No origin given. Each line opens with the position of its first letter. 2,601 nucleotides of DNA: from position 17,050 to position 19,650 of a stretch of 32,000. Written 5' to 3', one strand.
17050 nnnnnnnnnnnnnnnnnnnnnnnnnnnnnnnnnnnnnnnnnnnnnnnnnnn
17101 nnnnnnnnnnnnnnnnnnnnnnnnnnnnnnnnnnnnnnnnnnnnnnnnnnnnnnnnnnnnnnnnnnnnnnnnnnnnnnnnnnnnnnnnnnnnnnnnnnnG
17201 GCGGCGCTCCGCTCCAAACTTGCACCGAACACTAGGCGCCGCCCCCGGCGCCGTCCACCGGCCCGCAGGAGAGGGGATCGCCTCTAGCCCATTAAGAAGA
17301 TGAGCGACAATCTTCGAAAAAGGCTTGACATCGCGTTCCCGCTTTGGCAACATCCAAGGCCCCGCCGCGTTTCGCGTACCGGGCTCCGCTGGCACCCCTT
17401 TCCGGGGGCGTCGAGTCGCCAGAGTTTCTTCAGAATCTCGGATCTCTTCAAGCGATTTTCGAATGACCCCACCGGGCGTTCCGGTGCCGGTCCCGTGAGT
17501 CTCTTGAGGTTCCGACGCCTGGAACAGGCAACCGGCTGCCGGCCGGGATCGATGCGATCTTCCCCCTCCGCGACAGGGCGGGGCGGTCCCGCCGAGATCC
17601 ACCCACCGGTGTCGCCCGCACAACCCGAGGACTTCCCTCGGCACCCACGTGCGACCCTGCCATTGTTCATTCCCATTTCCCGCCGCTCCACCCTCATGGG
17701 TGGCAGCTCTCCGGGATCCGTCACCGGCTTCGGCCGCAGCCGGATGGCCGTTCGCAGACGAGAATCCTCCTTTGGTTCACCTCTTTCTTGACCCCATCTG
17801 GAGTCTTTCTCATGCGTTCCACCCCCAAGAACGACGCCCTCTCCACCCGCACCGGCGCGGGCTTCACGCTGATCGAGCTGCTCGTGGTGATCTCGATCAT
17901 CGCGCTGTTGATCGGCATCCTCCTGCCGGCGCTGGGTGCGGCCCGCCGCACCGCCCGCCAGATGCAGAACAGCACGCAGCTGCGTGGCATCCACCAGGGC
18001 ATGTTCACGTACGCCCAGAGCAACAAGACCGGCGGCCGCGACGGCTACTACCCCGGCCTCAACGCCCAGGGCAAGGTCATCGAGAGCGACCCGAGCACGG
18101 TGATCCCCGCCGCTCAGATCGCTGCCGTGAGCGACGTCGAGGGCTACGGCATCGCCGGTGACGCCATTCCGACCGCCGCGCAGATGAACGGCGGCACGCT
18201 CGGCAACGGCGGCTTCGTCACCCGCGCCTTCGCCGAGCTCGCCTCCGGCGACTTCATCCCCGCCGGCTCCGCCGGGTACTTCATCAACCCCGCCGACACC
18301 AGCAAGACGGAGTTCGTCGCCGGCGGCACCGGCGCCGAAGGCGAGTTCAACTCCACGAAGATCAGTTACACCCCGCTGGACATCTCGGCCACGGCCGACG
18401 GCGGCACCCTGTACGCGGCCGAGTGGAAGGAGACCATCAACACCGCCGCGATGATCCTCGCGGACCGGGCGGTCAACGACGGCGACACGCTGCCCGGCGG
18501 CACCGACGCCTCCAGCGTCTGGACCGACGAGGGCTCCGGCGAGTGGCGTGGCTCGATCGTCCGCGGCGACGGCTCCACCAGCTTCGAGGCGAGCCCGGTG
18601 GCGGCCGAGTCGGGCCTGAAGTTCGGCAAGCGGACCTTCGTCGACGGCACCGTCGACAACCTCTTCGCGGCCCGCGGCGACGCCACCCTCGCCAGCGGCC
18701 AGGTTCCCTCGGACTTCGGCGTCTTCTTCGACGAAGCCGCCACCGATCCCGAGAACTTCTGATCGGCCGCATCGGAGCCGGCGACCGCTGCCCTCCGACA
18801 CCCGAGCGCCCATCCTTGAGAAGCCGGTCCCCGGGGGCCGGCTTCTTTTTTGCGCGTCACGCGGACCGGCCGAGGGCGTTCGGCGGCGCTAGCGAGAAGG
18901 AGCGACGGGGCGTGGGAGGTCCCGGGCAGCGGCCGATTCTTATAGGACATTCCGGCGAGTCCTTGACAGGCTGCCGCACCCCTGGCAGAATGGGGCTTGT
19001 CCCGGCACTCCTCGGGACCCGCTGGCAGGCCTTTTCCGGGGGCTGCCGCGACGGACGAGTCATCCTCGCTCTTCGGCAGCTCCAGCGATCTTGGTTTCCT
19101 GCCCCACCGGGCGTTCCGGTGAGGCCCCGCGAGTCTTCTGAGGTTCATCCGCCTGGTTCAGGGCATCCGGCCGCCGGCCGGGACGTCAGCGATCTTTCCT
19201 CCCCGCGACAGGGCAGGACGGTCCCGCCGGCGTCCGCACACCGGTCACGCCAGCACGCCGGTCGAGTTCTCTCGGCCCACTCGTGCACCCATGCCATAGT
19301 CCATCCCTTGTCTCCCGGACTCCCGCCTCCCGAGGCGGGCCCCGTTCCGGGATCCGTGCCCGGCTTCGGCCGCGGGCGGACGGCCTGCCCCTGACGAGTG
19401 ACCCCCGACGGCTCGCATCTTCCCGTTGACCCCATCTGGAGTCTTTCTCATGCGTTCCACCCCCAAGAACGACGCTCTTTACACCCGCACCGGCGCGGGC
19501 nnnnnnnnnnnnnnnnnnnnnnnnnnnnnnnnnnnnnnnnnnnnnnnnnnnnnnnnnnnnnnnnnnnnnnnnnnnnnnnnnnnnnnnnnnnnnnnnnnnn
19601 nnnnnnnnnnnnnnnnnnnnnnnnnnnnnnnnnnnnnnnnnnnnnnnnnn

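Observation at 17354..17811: Conserved leader of about 450 nt upstream of both prepilin paralogs: candidate undescribed cis-regulatory RNA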

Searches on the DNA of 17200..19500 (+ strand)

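Call 5: search_rna_families(source=window, start=17200, end=19500, threshold=evalue, max_evalue=10)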
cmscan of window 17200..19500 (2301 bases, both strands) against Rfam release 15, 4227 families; matches with E-value up to 10: 6.
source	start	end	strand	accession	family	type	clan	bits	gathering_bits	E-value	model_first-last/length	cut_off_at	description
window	18273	18332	-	RF02989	gntR-DTE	Gene; sRNA;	-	23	63.6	0.18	1-119/119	no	gntR-DTE RNA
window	18783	18858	+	RF00519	suhB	Gene; sRNA;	CL00108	22.7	41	0.09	1-77/77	no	Makes More Granules Regulator RNA (mmgR)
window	17658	17681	-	RF01074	RF_site1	Cis-reg; frameshift_element;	-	18.1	40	4.3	1-40/40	no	Putative RNA-dependent RNA polymerase ribosomal frameshift site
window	18152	18212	+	RF02965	CyVA-1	Gene; sRNA;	-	16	41.4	5.3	1-77/77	no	CyVA-1 RNA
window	19252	19351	-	RF00166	PrrB_RsmZ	Gene; sRNA;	CL00106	14.6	44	2.1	1-133/133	no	PrrB/RsmZ RNA family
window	18565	18657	+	RF02571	Mcr7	Gene; sRNA;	-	13.4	380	2.2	246-339/351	no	mcr7 sRNA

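Call 51: build_rna_model(alignment_id=A6, structure=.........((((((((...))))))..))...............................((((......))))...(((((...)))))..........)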
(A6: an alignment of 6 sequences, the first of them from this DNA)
Model R1 built from alignment A6 (6 sequences, 101 columns); structure: as given.
model positions 91; base pairs 17; branch points 2; effective number of sequences 2.52; information 0.627 bits per position. Calibrated on 0.2 Mb of random sequence (short: E-values are rough).
structure used (alignment columns):
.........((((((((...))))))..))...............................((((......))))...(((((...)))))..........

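Call 53: search_with_rna_model(model_id=R1, sources=[L001, L002, L003, L004, L006, L007, L008, L019, L020, L021, L022, L023], filters=off, max_evalue=10, show_alignments=10)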
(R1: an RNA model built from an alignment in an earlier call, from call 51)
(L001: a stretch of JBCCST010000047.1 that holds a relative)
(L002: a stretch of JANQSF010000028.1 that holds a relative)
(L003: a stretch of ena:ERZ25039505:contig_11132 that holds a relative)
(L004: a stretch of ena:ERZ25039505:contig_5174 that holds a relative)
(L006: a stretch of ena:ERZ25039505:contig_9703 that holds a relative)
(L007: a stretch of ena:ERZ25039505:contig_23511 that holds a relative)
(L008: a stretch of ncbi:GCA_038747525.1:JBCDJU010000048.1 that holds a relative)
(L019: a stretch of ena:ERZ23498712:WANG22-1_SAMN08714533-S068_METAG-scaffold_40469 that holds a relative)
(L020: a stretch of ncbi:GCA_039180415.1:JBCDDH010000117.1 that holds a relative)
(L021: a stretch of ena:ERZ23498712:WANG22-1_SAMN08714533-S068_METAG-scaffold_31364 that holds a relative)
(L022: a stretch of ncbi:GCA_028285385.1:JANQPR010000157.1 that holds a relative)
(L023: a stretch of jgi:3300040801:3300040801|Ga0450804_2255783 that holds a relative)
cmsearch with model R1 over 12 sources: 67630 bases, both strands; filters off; matches with E-value up to 10: 96.
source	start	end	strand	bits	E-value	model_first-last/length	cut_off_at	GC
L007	2601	2690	+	99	1.8e-20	1-91/91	no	0.7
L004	3610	3699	+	98.7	2.1e-20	1-91/91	no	0.7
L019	1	87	+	73.5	7.6e-15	1-91/91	no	0.75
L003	3633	3723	+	71.2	2.6e-14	1-91/91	no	0.65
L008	2386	2479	+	23.5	0.00084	1-91/91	no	0.67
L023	89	134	+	19.2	0.0075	1-91/91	no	0.72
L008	2340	2385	+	15.7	0.046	1-91/91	no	0.76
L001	1745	1787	-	14.9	0.067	1-91/91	no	0.6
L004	3911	3968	-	12.9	0.19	34-85/91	no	0.76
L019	803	907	+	12.5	0.23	1-91/91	no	0.64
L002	929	962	-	12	0.3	54-85/91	no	0.79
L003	1959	2045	+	12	0.3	1-91/91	no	0.76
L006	4597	4692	-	11.7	0.34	1-91/91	no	0.7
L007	2910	2967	-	11.7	0.34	34-85/91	no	0.76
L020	94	139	+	11.5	0.37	1-91/91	no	0.74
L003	8454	8499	+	11.2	0.43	1-91/91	no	0.8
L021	2815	2858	-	11.1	0.47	1-91/91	no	0.82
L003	8636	8722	-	10.9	0.52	1-91/91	no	0.7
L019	494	537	-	10.8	0.54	1-91/91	no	0.82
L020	140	237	+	10.6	0.6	1-91/91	no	0.66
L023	203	280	+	10.2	0.74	1-91/91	no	0.76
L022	2632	2703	-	10.1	0.77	1-91/91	no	0.67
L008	471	566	+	9.5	1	1-91/91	no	0.69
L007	2666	2738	-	9.3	1.1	1-91/91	no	0.7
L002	489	598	-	9.3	1.2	1-91/91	no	0.62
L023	1258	1326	+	9.1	1.3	1-91/91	no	0.58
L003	60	129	+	9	1.4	1-91/91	no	0.7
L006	1847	1928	-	8.8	1.5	1-91/91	no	0.71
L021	2416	2464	+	8.7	1.6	1-91/91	no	0.78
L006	4250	4294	-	8.6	1.6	1-91/91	no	0.8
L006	3326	3374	-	8.3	1.9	1-91/91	no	0.82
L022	2517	2586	+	8.1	2.1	1-91/91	no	0.71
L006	1689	1767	-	8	2.3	1-91/91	no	0.73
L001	1825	1855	+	7.8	2.5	55-85/91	no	0.71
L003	4101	4144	-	7.5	2.9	1-91/91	no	0.8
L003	5061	5073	-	7.5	2.9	13-25/91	no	0.77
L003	912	1007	-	7.5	2.9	1-91/91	no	0.73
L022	3033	3115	+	7.3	3.2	1-91/91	no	0.71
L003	3835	3940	+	7.2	3.4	1-91/91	no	0.69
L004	6239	6311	+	7.2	3.4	1-91/91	no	0.66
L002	3750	3836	-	7.2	3.4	1-91/91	no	0.63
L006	512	554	-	7.2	3.4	38-85/91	no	0.84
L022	4806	4838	+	7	3.7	53-85/91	no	0.7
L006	1027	1104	+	7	3.7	1-91/91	no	0.73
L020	2947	3039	-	6.9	3.9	1-91/91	no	0.74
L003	6113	6143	-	6.7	4.3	54-85/91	no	0.87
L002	5028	5132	+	6.7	4.4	1-91/91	no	0.69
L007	4633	4684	-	6.7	4.4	1-91/91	no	0.58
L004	3681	3693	-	6.6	4.5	73-85/91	no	1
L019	69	81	-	6.6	4.5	73-85/91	no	1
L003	7563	7573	-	6.6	4.6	74-84/91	no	1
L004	724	734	+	6.6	4.6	74-84/91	no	1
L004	6496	6506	-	6.6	4.6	74-84/91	no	1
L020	60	70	+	6.6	4.6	74-84/91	no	1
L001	217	288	+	6.5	4.8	1-91/91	no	0.69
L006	5073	5085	-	6.5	4.8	73-85/91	no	0.92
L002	3547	3560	-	6.5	4.8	72-85/91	no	0.93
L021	4149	4198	-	6.5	4.9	1-91/91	no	0.8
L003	7004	7079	-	6.4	5.2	1-91/91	no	0.78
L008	2561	2637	-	6.4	5.2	1-91/91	no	0.7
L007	2492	2578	+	6.3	5.4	1-91/91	no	0.7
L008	2707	2720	-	6.1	5.7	72-85/91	no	0.86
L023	499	512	-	6.1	5.7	72-85/91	no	0.86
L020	1704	1804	-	6.1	5.8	1-91/91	no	0.58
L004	322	335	+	6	6.3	72-85/91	no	0.93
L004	6809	6847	-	5.9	6.4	1-91/91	no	0.59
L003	3049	3063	+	5.9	6.4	71-85/91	no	0.8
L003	1448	1485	+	5.9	6.5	48-85/91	no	0.82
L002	986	1062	-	5.9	6.7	1-91/91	no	0.77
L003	3469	3565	+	5.8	7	1-91/91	no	0.66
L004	5366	5381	-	5.7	7.3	70-85/91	no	0.75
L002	3163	3263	+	5.7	7.3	1-91/91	no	0.66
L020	2657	2670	-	5.7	7.4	72-85/91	no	0.86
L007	3528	3577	-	5.6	7.7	1-91/91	no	0.64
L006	2601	2687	-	5.6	7.8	1-91/91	no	0.74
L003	6956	6966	-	5.5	7.9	14-24/91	no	0.73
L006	5160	5175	-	5.5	7.9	70-85/91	no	0.94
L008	336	348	+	5.5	8.1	73-85/91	no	0.85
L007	2274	2378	-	5.4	8.4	1-91/91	no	0.71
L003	5047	5084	+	5.4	8.4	49-85/91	no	0.61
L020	618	694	-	5.4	8.5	1-91/91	no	0.7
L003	7406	7446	-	5.4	8.6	1-91/91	no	0.8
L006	1967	1979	+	5.3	8.8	73-85/91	no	0.92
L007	6077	6089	+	5.3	8.8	73-85/91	no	0.92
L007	6523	6535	+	5.3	8.8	73-85/91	no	0.92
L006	5073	5085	+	5.3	8.8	73-85/91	no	0.92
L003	4106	4119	+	5.3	8.8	72-85/91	no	0.93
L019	499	512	+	5.3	8.8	72-85/91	no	0.93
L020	884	897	+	5.3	8.8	72-85/91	no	0.93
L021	2820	2833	+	5.3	8.8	72-85/91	no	0.93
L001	977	1011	-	5.2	9.3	52-85/91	no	0.63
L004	3838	3885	+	5.2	9.3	1-91/91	no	0.71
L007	1667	1751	-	5.2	9.5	1-91/91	no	0.66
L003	8337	8421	+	5.1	9.6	1-91/91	no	0.66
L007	563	640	-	5.1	9.6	1-91/91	no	0.77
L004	4917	5003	+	5.1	9.7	1-91/91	no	0.71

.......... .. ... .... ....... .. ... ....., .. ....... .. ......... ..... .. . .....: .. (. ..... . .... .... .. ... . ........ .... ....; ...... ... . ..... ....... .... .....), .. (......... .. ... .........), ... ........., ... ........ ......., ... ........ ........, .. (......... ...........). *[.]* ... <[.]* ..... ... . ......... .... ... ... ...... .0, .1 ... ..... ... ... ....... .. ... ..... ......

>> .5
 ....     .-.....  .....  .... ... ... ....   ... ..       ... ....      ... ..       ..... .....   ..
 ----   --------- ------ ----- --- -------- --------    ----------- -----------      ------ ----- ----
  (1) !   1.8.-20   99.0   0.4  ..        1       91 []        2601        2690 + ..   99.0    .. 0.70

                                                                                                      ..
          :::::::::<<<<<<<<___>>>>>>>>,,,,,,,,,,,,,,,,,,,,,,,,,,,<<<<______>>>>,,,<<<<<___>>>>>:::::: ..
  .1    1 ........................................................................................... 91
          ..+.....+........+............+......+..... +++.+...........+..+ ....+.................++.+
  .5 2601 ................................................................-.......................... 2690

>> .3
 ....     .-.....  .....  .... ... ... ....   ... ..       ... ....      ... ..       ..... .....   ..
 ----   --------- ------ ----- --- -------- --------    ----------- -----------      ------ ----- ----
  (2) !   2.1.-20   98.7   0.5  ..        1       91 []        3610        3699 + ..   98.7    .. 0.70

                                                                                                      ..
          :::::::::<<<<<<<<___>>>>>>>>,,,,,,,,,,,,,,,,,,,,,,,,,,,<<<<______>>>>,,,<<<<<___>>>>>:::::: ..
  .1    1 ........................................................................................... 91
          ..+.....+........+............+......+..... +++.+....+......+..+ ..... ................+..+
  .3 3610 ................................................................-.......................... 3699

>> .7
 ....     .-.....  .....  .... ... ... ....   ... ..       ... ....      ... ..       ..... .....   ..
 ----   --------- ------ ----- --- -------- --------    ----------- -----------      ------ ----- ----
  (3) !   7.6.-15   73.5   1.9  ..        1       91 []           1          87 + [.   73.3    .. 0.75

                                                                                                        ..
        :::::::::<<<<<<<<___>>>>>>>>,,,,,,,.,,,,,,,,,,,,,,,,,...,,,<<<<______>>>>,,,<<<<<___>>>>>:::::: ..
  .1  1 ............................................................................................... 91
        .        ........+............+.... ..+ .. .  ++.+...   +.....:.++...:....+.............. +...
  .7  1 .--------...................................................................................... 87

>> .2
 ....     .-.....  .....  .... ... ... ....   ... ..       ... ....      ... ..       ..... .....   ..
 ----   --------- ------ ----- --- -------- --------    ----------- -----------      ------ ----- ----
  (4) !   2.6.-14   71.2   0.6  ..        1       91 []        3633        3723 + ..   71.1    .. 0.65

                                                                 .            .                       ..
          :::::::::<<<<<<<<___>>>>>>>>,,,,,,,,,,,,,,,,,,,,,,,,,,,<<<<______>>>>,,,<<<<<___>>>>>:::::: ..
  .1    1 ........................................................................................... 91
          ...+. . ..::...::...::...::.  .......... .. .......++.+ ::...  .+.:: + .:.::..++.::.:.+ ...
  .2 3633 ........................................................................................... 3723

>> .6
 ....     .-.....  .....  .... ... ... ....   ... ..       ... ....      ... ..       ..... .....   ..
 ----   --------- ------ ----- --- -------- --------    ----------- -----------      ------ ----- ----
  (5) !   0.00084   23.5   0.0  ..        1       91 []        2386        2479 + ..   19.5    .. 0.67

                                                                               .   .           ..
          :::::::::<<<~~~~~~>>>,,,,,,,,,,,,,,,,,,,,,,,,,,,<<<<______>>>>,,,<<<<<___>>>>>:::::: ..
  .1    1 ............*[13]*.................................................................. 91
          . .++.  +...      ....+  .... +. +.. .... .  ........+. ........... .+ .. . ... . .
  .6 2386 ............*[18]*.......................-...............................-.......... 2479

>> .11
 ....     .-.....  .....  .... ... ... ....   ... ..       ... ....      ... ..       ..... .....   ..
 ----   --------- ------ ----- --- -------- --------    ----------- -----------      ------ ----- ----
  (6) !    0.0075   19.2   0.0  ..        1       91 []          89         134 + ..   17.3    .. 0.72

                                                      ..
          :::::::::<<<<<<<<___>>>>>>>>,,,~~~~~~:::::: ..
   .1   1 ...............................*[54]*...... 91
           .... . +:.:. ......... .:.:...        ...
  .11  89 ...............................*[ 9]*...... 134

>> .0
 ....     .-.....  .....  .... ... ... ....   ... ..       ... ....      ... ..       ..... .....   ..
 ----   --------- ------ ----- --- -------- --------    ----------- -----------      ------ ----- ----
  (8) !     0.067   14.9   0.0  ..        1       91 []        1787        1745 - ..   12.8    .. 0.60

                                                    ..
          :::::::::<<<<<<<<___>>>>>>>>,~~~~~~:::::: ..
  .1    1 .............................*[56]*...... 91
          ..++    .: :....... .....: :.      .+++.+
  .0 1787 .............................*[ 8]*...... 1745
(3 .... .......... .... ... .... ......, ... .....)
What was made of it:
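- Distant group: a covariance model trained on the close group has its best outside hits at the expected places in L008 (E = 8e-4) and L023 (E = 0.0075) (call 53).
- Tried and rejected: It is supported only by the covariance model and by blocks in the same order (call 53).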

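Call 62: search_rna_families(sources=[L003, L004, L007, L008, L019, L020, L022, L023, L006, L021], threshold=gathering)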
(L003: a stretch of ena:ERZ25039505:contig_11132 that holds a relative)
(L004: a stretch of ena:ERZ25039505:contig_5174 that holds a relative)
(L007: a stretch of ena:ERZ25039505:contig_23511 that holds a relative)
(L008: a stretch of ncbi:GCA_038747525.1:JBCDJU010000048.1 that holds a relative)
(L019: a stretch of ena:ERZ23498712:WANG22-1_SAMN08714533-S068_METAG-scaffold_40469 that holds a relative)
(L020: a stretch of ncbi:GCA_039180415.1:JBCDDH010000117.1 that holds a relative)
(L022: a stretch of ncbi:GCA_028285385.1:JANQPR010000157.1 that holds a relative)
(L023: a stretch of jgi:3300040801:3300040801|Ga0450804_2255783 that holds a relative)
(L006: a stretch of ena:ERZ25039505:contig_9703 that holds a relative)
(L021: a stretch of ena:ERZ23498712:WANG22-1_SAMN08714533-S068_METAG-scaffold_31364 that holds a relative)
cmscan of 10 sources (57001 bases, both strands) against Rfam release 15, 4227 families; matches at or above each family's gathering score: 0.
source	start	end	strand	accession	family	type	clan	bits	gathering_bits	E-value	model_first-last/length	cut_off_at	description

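Call 63: search_rna_families(source=L008, start=2200, end=3010, threshold=evalue, max_evalue=5)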
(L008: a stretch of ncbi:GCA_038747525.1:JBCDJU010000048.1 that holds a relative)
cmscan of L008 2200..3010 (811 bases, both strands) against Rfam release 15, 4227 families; matches with E-value up to 5: 0.
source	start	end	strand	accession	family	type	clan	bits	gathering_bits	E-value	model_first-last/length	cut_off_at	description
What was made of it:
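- On Any Rfam 15 family, including the c-di-GMP-I/II, cyclic-dinucleotide and other riboswitch classes: There are none at E <= 5 in the L008 leader (calls 5, 63).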
